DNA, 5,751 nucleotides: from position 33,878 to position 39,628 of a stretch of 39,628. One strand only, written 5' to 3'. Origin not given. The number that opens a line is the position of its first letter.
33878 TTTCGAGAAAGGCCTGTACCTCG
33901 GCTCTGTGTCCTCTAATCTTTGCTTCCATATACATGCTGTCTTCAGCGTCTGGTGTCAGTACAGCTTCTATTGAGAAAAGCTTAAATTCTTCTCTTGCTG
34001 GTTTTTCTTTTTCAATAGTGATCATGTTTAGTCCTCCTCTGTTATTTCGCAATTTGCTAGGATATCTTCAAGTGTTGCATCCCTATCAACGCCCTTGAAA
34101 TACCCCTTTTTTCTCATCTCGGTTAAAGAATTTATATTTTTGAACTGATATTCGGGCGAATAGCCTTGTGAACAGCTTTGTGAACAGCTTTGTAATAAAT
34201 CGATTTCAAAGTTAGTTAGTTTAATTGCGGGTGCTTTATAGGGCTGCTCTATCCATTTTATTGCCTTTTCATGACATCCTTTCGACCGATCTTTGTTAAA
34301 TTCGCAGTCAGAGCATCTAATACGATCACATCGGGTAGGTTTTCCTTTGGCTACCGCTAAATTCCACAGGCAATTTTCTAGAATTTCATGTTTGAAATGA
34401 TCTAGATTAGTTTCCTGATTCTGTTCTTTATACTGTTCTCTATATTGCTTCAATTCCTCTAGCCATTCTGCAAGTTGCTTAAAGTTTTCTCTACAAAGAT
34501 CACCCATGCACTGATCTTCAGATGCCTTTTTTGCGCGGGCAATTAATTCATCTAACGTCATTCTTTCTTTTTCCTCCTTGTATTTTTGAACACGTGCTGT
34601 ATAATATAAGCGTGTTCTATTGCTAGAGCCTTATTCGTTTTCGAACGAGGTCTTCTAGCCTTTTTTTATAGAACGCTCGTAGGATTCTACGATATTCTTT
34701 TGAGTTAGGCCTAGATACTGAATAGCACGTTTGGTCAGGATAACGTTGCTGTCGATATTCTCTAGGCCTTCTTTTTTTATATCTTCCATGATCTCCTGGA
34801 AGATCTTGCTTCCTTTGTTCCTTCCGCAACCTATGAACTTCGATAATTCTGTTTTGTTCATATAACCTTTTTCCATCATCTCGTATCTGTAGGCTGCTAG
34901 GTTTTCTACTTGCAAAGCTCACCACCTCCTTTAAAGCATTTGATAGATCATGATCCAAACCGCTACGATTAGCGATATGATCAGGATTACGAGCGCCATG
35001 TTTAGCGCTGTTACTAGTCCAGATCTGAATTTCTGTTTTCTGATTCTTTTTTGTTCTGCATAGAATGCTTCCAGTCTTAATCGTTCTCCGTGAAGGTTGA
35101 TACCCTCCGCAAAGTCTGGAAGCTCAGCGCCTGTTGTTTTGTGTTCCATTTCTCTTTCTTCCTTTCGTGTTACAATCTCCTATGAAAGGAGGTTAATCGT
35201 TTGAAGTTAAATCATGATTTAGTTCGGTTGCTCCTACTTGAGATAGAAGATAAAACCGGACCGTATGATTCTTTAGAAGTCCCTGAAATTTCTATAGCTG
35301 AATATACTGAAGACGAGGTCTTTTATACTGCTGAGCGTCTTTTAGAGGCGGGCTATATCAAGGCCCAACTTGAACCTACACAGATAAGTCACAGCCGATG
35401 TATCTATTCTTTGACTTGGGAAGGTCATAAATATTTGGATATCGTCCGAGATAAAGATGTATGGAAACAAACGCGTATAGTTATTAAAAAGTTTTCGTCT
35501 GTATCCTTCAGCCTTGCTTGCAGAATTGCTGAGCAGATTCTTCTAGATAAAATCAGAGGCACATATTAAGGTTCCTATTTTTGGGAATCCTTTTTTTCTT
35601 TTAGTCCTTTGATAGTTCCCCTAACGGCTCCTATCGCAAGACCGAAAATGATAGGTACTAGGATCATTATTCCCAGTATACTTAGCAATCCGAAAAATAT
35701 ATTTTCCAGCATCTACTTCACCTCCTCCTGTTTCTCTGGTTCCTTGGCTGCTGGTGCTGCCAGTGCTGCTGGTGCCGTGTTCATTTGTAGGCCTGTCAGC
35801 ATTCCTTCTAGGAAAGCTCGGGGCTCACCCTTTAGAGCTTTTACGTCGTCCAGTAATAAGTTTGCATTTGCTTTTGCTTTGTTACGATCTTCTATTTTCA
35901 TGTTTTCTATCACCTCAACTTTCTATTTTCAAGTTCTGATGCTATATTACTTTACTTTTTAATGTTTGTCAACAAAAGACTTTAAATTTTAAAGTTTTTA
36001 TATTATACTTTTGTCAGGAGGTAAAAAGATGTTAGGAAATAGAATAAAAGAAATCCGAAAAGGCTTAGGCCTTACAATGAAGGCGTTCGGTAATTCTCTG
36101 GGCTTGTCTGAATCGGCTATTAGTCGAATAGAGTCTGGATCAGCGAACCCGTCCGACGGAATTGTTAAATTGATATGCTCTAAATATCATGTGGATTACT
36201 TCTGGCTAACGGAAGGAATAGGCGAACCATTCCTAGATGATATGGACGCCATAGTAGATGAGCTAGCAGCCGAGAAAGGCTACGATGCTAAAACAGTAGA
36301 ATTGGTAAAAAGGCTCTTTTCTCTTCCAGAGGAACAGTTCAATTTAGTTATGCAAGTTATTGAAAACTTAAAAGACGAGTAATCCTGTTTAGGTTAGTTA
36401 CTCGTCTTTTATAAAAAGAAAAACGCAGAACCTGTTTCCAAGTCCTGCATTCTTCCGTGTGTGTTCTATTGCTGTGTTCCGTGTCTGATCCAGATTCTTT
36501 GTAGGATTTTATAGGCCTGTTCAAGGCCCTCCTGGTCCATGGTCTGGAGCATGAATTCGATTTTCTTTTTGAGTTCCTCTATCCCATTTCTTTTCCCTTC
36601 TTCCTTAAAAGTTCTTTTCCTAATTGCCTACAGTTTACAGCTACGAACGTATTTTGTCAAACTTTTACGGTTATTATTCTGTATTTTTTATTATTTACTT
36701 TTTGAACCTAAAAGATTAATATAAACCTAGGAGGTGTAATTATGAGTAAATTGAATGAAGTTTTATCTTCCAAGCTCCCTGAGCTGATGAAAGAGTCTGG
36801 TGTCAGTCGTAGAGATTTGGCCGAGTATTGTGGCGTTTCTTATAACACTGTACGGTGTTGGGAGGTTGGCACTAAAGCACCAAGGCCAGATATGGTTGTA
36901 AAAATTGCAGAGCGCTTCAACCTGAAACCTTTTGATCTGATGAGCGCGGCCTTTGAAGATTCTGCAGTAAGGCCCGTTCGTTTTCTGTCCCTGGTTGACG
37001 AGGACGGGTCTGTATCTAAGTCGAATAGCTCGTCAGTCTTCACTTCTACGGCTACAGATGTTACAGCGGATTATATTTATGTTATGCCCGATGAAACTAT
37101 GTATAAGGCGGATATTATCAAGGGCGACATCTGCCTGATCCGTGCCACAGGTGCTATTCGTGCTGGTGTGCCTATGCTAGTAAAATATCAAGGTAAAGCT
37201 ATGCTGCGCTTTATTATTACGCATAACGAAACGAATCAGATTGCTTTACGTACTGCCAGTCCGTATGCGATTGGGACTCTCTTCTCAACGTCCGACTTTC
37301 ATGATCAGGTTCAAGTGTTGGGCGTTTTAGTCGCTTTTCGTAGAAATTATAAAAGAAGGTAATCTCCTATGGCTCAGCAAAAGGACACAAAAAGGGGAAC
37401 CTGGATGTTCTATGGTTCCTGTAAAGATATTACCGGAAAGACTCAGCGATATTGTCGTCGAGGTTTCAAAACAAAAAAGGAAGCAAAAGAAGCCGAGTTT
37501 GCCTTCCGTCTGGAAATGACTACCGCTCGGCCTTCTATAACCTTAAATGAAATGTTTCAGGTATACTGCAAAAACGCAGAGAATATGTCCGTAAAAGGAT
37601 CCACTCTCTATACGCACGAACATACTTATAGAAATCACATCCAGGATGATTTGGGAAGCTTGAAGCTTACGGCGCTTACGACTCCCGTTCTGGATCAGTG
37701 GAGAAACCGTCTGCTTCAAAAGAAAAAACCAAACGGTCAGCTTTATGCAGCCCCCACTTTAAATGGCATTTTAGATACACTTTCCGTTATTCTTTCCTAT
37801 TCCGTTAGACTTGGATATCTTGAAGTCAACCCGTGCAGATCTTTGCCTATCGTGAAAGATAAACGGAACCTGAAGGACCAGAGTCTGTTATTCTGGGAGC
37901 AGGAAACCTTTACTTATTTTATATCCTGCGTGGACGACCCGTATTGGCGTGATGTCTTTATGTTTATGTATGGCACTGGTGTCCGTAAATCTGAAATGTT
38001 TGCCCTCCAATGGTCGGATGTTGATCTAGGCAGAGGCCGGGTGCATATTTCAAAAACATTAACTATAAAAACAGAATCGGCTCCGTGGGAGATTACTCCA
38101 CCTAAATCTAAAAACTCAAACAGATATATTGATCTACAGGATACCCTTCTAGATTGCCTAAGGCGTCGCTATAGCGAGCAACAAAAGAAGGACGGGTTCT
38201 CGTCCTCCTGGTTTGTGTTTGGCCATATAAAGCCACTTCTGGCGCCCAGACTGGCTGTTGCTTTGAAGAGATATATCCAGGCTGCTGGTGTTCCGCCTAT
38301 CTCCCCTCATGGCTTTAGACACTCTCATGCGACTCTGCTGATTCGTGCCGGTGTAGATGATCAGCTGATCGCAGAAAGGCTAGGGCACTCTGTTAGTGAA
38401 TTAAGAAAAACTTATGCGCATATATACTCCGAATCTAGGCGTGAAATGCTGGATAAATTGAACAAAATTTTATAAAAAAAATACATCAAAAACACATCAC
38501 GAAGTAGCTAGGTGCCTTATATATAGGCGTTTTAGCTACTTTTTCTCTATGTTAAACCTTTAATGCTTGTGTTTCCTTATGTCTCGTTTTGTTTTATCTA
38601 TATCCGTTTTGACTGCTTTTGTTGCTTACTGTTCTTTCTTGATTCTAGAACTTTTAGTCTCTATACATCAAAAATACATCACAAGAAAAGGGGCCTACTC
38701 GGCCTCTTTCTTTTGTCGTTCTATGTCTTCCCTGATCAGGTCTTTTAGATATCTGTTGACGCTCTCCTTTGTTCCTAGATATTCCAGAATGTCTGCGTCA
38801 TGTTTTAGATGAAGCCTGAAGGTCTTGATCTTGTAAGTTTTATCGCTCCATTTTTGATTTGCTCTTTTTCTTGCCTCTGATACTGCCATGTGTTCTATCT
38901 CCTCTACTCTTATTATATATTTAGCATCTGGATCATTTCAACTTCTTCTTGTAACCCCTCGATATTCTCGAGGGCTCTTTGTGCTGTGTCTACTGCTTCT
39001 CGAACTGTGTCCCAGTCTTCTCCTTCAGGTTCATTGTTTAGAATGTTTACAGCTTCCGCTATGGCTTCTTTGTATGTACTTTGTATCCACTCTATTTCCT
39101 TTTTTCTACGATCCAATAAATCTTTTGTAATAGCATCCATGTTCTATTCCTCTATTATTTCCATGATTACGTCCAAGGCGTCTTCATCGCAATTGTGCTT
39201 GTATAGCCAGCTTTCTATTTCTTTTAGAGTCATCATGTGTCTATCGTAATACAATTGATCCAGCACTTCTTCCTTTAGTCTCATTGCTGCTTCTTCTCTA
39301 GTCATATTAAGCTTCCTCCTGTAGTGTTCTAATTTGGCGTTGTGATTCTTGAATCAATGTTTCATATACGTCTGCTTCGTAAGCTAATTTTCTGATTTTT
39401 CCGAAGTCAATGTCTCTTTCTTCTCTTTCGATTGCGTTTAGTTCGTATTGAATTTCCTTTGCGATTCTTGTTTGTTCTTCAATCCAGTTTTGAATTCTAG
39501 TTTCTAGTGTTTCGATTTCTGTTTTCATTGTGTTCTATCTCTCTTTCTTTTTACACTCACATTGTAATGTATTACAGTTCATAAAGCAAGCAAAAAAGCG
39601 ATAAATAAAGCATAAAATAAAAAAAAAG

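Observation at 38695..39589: Self-contained promoter/operator, three small helical ORFs and an RHH regulator between the lysis terminator and attP: candidate anti-defence (acr/aca-like) operon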

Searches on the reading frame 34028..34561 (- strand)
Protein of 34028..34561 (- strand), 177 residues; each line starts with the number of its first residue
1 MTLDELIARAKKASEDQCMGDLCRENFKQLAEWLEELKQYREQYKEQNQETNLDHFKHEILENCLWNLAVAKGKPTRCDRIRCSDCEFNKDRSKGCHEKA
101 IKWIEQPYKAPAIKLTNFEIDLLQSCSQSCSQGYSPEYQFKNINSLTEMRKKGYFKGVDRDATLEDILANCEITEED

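Call 10: search_protein_families(library=pfam, proteins=[window:34028-34561:-], max_evalue=0.01)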
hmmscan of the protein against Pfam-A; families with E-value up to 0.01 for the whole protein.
window:34028-34561:- (177 aa): 1 family
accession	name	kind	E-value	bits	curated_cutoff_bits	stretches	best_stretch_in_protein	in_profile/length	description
PF07295.17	DUF1451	-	0.003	18.2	26.1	1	2-68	13-78/146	Zinc-ribbon containing domain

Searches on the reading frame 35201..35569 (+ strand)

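Call 10: search_protein_families(library=pfam, proteins=[window:35201-35569:+], max_evalue=0.01)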
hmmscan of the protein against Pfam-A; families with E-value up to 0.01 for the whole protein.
window:35201-35569:+ (122 aa): 1 family
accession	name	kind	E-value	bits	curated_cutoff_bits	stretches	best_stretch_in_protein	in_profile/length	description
PF10711.15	DUF2513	-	5.8e-24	84.8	29.6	1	2-101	1-99/100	Hypothetical protein (DUF2513)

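Call 49: search_protein_families(library=padloc, proteins=[window:35201-35569:+], max_evalue=0.1)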
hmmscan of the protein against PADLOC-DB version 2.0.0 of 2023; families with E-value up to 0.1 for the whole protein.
window:35201-35569:+ (122 aa): 1 family
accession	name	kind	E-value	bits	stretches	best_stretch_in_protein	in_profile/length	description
PDLC03894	NsnC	-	0.017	12.7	0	10-99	77-149/294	-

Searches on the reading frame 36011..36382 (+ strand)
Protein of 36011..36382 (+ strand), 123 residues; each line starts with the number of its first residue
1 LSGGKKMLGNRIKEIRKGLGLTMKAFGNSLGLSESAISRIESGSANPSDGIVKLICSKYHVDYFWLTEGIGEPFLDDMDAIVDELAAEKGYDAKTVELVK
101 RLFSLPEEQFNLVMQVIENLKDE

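Call 10: search_protein_families(library=pfam, proteins=[window:36011-36382:+], max_evalue=0.01)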
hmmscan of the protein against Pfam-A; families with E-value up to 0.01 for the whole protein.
window:36011-36382:+ (123 aa): 5 families
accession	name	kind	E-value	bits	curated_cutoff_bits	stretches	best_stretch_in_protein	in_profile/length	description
PF01381.28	HTH_3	-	8.7e-13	48.5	23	1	12-66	1-55/55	Helix-turn-helix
PF12844.13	HTH_19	-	3e-09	37.1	30.2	1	9-72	1-64/64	Helix-turn-helix domain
PF13560.12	HTH_31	-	4.3e-09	37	27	1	8-62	2-57/64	Helix-turn-helix domain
PF15731.11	MqsA_antitoxin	-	0.0012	19.4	30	1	9-55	71-117/131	Antitoxin component of bacterial toxin-antitoxin system, MqsA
PF22495.2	HTH_92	-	0.0012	18.5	27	1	13-47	1-35/45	RsaL-like HTH domain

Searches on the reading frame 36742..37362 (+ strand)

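Call 10: search_protein_families(library=pfam, proteins=[window:36742-37362:+], max_evalue=0.01)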
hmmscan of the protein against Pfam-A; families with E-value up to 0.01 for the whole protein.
window:36742-37362:+ (206 aa): 6 families
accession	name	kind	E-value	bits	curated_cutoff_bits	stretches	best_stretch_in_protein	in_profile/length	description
PF01381.28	HTH_3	-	2.8e-10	40.5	23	1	14-65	3-54/55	Helix-turn-helix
PF13443.12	HTH_26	-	6.6e-06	26.7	22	1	11-68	1-59/63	Cro/C1-type HTH DNA-binding domain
PF13560.12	HTH_31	-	9e-05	23.2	27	1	12-61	6-56/64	Helix-turn-helix domain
PF13384.12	HTH_23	-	0.00097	19.3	24.6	1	16-40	14-37/50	Homeodomain-like domain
PF00717.28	Peptidase_S24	-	0.0017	18.5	23.3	1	107-196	32-115/116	Peptidase S24-like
PF12844.13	HTH_19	-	0.0042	17.4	30.2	1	14-68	6-60/64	Helix-turn-helix domain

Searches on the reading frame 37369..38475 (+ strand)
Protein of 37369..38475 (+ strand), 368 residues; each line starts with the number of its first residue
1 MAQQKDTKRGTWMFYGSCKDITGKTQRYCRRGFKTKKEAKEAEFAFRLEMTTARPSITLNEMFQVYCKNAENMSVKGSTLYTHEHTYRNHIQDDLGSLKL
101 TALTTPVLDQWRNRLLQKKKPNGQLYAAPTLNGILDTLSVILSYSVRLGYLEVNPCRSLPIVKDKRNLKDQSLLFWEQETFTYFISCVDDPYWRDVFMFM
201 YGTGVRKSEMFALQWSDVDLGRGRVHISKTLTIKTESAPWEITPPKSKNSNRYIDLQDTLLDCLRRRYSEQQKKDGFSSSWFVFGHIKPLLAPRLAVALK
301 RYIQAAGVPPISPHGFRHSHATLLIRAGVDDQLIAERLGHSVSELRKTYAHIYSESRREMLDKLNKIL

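Call 10: search_protein_families(library=pfam, proteins=[window:37369-38475:+], max_evalue=0.01)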
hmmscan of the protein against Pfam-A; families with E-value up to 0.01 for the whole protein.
window:37369-38475:+ (368 aa): 3 families
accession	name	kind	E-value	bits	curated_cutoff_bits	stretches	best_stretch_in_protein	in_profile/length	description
PF00589.27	Phage_integrase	-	3e-25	89.4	27.1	1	194-353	25-169/172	Phage integrase family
PF14657.12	Arm-DNA-bind_4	-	1.6e-11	44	22.3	1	11-46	1-38/47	Arm DNA-binding domain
PF14659.12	Phage_int_SAM_3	-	1.3e-09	38.5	22.6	1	58-116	1-58/58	Phage integrase, N-terminal SAM-like domain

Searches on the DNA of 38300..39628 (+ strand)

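Call 5: search_dna_similar(query=window:38480-39628:+, collection=phages, mode=distant, max_rows=30)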
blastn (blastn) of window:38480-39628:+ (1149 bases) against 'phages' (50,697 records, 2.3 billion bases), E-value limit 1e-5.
No match.

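Call 95: search_rna_families(source=window, start=38300, end=39628, threshold=evalue, max_evalue=1)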
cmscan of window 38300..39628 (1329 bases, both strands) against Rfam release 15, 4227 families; matches with E-value up to 1: 1.
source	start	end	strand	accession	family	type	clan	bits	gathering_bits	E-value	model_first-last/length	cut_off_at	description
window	38884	38926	-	RF00612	SNORD75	Gene; snRNA; snoRNA; CD-box;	-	18.4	50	0.11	1-62/62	no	Small nucleolar RNA SNORD75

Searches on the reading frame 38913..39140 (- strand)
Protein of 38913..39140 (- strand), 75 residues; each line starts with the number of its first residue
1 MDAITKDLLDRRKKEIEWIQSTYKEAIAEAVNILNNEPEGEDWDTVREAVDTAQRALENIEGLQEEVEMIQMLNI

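Call 6: search_protein_families(library=pfam, proteins=[window:38913-39140:-], max_evalue=1)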
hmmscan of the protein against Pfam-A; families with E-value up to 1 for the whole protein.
window:38913-39140:- (75 aa): 5 families
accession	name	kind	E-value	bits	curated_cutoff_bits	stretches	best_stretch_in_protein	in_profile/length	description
PF00435.27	Spectrin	-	0.011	16.6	29.9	1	24-71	14-61/105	Spectrin repeat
PF15605.11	Ntox28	-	0.012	16.2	25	1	4-67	16-78/113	Bacterial toxin 28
PF08822.17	DUF1804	-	0.012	16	29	1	37-61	44-68/164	Protein of unknown function (DUF1804)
PF07554.19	FIVAR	-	0.035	15.2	29.2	1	19-58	28-64/71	FIVAR domain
PF20428.3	Sey1_3HB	-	0.044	13.1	24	1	14-71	134-189/419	Sey1 three-helix bundle domain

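Call 7: search_protein_families(library=phrogs, proteins=[window:38913-39140:-], max_evalue=1)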
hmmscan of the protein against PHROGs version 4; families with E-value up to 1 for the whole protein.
window:38913-39140:- (75 aa): 2 families
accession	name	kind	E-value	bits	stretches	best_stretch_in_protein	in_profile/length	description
phrog_756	-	DNA, RNA and nucleotide metabolism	0.029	15.3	1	37-66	44-74/166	DNA binding protein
phrog_9489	-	unknown function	0.032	14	1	6-54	26-71/458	-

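Call 8: search_protein_families(library=ncbifam, proteins=[window:38913-39140:-], max_evalue=1)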
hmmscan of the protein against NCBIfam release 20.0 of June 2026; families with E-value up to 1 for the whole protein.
window:38913-39140:- (75 aa): 1 family
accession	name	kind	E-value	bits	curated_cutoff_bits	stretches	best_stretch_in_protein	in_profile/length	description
NF011311.0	PRK14722.1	equivalog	0.15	11.1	777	1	32-58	95-121/374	flagellar biosynthesis regulator FlhF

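Call 37: search_solved_structures(query=window:38913-39140:-, max_evalue=10)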
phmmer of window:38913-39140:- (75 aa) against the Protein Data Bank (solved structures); distinct sequences matched with E-value up to 10: 12.
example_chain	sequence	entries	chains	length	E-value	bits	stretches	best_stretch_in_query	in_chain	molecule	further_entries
8s2p_AAA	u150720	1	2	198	0.3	14.7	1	14-59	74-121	Lipoprotein, putative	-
8s2f_AAA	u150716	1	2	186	0.52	14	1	14-60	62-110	Lipoprotein, putative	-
7ppo_C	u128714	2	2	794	0.88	13.2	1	2-42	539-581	Calmodulin-dependent glutamylase SidJ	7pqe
8ssk_A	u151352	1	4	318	1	13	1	26-63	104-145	Fimbrial usher protein StbD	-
3tnf_B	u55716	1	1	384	1.2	12.9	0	39-69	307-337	LidA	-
7mir_A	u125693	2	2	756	1.5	12.5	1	2-42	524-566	Calmodulin-dependent glutamylase SidJ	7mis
6plm_A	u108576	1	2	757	1.5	12.5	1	2-42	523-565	SidJ protein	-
3g6b_A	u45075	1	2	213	3.2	11.5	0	36-65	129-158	Methyl-accepting chemotaxis protein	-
4h5y_A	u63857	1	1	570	3.8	11.2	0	39-69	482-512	LidA protein, substrate of the Dot/Icm system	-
3sfv_B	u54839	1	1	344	4.4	11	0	39-69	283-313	LidA protein, substrate of the Dot/Icm system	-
3g67_A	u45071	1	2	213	4.8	10.9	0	36-65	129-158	Methyl-accepting chemotaxis protein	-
9hac_B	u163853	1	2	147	6.3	10.5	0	9-68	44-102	BBF-14_binder4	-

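Call 46: search_dna_similar(query=window:38913-39140:-, collection=phages, mode=protein, max_evalue=1)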
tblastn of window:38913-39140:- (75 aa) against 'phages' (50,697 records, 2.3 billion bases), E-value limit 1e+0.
No match.

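Call 49: search_protein_families(library=padloc, proteins=[window:38913-39140:-], max_evalue=0.1)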
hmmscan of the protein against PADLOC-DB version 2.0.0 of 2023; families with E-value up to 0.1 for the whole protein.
window:38913-39140:- (75 aa): 0 families
